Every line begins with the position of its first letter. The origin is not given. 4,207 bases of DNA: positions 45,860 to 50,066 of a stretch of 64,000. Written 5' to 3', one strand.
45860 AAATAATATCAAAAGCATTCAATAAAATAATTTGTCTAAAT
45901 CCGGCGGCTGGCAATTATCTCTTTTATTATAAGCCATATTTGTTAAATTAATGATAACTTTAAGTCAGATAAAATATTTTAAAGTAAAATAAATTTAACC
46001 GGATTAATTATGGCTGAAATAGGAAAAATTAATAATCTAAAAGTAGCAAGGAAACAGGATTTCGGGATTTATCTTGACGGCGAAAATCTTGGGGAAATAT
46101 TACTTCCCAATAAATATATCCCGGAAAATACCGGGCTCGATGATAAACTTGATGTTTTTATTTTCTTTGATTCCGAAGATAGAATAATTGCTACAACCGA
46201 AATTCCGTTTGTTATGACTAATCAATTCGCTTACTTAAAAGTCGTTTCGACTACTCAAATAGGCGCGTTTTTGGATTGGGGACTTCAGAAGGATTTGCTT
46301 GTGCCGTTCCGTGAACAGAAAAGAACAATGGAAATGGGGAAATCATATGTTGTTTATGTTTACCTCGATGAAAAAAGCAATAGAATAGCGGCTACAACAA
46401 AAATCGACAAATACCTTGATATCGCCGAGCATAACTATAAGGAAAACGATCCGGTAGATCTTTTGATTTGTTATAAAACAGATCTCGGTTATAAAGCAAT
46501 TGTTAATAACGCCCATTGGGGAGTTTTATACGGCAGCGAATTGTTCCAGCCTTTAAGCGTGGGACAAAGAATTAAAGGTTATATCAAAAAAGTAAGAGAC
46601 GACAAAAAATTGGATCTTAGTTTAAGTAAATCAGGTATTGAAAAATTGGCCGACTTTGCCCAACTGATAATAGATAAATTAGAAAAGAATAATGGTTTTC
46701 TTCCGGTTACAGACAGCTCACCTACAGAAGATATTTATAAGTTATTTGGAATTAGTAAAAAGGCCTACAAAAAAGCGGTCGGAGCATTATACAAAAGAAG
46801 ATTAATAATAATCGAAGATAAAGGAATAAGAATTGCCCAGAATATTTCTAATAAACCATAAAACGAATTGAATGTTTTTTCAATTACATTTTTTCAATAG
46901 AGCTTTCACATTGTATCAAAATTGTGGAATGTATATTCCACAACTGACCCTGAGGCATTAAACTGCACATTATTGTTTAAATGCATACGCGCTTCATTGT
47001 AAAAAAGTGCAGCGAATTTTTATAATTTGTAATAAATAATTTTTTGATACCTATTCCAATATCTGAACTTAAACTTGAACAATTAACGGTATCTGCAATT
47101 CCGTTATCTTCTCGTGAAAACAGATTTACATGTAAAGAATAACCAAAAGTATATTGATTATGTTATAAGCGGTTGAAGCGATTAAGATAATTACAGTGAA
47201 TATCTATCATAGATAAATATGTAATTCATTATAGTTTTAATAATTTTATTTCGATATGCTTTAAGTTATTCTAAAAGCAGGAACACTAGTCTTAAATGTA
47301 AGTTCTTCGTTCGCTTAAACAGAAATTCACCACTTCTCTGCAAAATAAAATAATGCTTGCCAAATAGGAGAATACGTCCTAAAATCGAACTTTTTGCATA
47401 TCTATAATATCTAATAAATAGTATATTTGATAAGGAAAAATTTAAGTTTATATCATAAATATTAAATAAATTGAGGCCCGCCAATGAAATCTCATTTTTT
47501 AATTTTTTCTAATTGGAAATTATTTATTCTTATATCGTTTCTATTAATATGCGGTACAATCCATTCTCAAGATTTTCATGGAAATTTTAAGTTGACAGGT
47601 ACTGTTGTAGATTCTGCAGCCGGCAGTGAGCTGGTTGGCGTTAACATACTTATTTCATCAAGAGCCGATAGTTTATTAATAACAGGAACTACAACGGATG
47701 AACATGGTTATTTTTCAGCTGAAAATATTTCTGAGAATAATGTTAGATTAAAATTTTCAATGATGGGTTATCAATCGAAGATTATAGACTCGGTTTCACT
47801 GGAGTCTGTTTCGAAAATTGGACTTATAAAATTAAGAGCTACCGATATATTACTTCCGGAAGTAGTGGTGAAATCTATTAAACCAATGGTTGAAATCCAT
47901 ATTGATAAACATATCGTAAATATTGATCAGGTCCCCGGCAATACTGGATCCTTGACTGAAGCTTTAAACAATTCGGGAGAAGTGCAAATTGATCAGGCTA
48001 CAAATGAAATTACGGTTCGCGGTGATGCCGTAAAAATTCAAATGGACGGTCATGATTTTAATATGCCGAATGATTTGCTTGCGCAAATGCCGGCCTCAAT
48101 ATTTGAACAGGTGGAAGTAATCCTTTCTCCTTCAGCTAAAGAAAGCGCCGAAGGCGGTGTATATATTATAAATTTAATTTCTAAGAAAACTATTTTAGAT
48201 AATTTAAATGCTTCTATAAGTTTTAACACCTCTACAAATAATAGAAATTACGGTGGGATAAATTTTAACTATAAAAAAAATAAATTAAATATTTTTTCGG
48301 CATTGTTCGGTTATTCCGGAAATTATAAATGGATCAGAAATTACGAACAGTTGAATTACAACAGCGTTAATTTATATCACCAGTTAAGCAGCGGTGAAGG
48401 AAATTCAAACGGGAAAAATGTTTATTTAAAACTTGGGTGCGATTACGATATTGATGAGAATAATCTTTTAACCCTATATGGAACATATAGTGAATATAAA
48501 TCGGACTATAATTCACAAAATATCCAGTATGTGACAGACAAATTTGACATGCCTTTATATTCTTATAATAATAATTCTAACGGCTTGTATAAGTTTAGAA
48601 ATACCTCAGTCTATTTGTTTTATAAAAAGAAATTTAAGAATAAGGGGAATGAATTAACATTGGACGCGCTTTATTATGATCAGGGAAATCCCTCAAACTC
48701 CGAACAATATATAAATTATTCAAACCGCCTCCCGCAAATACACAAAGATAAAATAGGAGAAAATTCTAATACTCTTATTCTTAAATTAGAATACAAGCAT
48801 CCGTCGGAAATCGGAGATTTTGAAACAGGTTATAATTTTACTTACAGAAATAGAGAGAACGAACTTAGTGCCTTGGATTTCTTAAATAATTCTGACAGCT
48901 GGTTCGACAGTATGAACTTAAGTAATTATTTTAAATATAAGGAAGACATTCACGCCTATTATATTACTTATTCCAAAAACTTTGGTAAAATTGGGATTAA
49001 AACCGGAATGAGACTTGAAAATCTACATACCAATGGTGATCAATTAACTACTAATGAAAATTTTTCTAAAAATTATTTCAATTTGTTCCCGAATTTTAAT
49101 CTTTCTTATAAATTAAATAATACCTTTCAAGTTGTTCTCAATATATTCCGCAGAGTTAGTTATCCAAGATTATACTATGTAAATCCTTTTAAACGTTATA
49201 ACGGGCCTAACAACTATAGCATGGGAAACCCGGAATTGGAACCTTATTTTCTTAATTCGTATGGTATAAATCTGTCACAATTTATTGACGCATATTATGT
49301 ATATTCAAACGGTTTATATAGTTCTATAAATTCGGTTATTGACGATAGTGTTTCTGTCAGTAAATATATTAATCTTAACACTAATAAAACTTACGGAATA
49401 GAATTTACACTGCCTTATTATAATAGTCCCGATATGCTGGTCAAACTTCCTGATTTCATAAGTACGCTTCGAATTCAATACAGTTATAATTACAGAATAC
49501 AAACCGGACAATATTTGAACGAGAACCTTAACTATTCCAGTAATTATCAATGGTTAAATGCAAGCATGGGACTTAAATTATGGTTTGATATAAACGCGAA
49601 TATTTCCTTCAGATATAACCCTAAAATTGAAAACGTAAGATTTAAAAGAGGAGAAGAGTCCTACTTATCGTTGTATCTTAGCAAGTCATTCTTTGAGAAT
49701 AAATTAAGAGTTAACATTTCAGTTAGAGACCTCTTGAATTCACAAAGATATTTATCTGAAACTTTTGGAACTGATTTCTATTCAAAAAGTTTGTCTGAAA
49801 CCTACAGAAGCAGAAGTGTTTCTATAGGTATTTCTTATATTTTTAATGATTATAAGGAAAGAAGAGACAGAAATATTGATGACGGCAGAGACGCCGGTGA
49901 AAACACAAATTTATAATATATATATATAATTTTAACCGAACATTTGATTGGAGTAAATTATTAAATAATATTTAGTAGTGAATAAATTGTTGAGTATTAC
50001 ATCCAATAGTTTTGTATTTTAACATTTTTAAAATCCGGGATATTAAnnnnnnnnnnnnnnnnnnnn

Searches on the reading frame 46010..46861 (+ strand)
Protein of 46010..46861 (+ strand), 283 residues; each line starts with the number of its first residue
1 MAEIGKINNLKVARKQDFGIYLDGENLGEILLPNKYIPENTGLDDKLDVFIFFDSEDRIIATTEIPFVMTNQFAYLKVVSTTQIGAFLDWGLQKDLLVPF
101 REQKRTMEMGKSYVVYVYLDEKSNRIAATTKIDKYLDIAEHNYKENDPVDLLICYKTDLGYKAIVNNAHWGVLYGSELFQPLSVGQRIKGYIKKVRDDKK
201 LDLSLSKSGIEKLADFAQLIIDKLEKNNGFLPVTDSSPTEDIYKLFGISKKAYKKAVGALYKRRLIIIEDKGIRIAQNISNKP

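Call 27: search_protein_families(library=pfam, proteins=[window:46010-46861:+], max_evalue=0.001)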
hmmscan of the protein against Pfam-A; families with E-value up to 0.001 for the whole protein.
window:46010-46861:+ (283 aa): 3 families
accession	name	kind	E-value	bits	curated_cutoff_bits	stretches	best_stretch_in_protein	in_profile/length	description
PF13509.12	S1_2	-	2.6e-33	114.3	21.8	2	4-63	1-60/61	S1 domain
PF17783.7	CvfB_WH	-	1.4e-21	76.5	22.9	1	218-274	1-57/58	CvfB-like winged helix domain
PF00575.29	S1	-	0.00012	22.8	22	0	182-205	49-73/74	S1 RNA binding domain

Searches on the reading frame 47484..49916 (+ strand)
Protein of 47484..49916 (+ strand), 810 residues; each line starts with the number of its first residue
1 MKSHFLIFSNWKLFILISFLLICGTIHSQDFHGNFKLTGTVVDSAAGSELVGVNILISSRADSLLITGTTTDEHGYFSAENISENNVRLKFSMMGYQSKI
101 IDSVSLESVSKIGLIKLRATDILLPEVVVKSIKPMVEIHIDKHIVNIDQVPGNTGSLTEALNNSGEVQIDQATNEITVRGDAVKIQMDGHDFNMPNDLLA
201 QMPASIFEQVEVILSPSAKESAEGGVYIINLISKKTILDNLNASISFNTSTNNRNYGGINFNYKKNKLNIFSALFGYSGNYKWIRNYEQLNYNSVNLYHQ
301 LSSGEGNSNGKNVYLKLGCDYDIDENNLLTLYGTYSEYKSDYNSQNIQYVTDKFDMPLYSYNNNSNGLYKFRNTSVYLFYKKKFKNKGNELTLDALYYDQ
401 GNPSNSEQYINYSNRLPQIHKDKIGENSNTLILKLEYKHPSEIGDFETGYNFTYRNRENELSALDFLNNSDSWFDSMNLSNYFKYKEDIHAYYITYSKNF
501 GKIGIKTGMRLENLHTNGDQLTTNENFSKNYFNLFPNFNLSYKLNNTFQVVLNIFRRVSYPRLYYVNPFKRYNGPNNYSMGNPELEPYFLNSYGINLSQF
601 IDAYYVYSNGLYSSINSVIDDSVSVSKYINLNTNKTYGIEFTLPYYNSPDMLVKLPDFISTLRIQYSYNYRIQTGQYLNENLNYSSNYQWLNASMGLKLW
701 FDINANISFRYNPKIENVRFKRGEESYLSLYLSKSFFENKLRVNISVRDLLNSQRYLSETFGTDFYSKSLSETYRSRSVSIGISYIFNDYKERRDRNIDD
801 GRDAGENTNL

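Call 27: search_protein_families(library=pfam, proteins=[window:47484-49916:+], max_evalue=0.001)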
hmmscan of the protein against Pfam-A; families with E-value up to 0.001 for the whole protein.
window:47484-49916:+ (810 aa): 4 families
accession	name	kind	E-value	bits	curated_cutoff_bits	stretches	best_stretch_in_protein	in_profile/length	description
PF14905.12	OMP_b-brl_3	-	7e-71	239.9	27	1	382-785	1-408/408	Outer membrane protein beta-barrel family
PF13715.12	CarbopepD_reg_2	-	5.2e-13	49.3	32.2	1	37-129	1-88/88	CarboxypepD_reg-like domain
PF13620.12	CarboxypepD_reg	-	1.4e-09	38.6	32.3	1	37-107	2-70/82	Carboxypeptidase regulatory-like domain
PF00593.30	TonB_dep_Rec_b-barrel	-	1.4e-08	35.4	27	1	323-670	9-347/436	TonB dependent receptor-like, beta-barrel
